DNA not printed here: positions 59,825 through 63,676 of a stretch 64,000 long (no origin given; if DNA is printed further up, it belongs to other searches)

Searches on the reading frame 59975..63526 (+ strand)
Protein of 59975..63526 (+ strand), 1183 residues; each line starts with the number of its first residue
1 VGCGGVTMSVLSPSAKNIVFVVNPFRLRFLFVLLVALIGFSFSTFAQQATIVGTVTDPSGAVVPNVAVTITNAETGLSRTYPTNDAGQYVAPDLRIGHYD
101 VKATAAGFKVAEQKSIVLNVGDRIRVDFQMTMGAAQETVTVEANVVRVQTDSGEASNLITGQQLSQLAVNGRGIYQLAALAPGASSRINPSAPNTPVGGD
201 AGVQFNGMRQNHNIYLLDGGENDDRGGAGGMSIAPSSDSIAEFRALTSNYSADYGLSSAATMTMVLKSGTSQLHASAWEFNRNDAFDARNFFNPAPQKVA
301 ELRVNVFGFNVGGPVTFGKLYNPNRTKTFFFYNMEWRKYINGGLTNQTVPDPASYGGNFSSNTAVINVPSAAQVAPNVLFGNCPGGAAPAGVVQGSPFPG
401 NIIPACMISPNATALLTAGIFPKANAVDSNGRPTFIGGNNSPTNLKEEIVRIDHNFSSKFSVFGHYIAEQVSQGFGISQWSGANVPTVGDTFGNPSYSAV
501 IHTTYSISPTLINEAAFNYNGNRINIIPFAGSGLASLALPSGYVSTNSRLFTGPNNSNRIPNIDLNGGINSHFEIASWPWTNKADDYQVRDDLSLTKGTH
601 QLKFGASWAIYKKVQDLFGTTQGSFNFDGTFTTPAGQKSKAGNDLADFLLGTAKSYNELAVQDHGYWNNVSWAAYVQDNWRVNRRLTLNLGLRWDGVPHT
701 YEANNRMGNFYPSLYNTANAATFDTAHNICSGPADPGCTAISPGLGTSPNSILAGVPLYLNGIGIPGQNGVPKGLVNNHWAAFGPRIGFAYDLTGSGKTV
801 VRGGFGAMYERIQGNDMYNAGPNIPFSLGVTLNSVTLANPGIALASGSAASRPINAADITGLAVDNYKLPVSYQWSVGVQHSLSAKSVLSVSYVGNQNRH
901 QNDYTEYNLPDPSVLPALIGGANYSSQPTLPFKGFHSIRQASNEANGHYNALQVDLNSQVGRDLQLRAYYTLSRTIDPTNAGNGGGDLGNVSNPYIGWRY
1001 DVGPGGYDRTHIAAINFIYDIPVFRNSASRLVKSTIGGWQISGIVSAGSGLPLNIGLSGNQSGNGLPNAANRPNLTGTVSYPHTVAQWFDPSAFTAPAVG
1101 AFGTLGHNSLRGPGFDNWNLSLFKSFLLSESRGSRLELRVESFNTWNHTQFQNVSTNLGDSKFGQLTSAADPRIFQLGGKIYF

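Call 7: search_protein_families(library=pfam, proteins=[window:59975-63526:+])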
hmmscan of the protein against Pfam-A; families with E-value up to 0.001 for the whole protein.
window:59975-63526:+ (1183 aa): 3 families
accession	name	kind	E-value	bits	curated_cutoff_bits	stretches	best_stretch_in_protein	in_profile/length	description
PF25183.1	OMP_b-brl_4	-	1.5e-205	685.6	30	1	265-1176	1-838/838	Outer membrane beta barrel domain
PF13620.12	CarboxypepD_reg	-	1.5e-19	70.6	32.3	1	50-131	1-82/82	Carboxypeptidase regulatory-like domain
PF13715.12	CarbopepD_reg_2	-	0.00065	20.1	32.2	0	51-132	1-78/88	CarboxypepD_reg-like domain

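Call 19: search_protein_families(library=ncbifam, proteins=[window:59975-63526:+], max_evalue=0.00001)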
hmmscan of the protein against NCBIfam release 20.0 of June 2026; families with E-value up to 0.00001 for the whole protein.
window:59975-63526:+ (1183 aa): 0 families

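Call 29: find_encoding_contigs(protein=window:59996-63526:+, flank=10000, max_places=4)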
Protein window:59996-63526:+ (1176 aa): no gene with exactly this product is on record in the collection.
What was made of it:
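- Tried and rejected: An exact look-up of the TBDR2 product to extend the window downstream found nothing on record (call 29).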

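Call 59: search_solved_structures(query=window:59996-63526:+, max_evalue=0.01)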
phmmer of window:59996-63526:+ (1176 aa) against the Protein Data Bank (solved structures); distinct sequences matched with E-value up to 0.01: 0.
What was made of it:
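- On Bacteroidota-type PUL (SusC/SusD pair): There is no sequence hit in the PDB (call 59).
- Tried and rejected: No hit (call 59).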

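Call 61: search_protein_families(library=pfam, proteins=[window:59996-63526:+], max_evalue=1)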
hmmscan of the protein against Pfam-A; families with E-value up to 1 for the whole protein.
window:59996-63526:+ (1176 aa): 7 families
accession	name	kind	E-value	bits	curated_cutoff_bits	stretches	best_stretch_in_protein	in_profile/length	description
PF25183.1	OMP_b-brl_4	-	1.5e-205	685.7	30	1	258-1169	1-838/838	Outer membrane beta barrel domain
PF13620.12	CarboxypepD_reg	-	1.5e-19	70.6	32.3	1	43-124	1-82/82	Carboxypeptidase regulatory-like domain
PF13715.12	CarbopepD_reg_2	-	0.00064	20.1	32.2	1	44-125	1-78/88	CarboxypepD_reg-like domain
PF17210.9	SdrD_B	-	0.0024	18.5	29.7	1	50-108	18-77/112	SdrD B-like domain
PF02369.22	Big_1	-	0.009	16.5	34.9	1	40-100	17-82/93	Bacterial Ig-like domain (group 1)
PF07715.20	Plug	-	0.022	15.7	23.9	1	144-252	4-104/107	TonB-dependent Receptor Plug Domain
PF17802.7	SpaA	-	0.22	12.1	23.1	1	54-110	14-75/91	Prealbumin-like fold domain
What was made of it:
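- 59996..63526 (+): TBDR2, an outer-membrane barrel with a SusC-like domain order, a predicted target. CarboxypepD_reg at residues 43-124, a sub-threshold Plug at 144-252 (15.7 bits against a cutoff of 23.9) and OMP_b-brl_4 at 258-1169 (call 61).
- On Bacteroidota-type PUL (SusC/SusD pair): CarboxypepD_reg scores 70.6 bits and the barrel PF25183 scores 685.7 bits, but Plug scores only 15.7 bits against a cutoff of 23.9 (call 61).
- Closest known: Bacteroidota xylan polysaccharide utilisation loci. Same: An outer-membrane barrel with an N-terminal CarboxypepD_reg domain is clustered and apparently co-regulated with glucuronoxylan-debranching enzymes (calls 7, 61).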
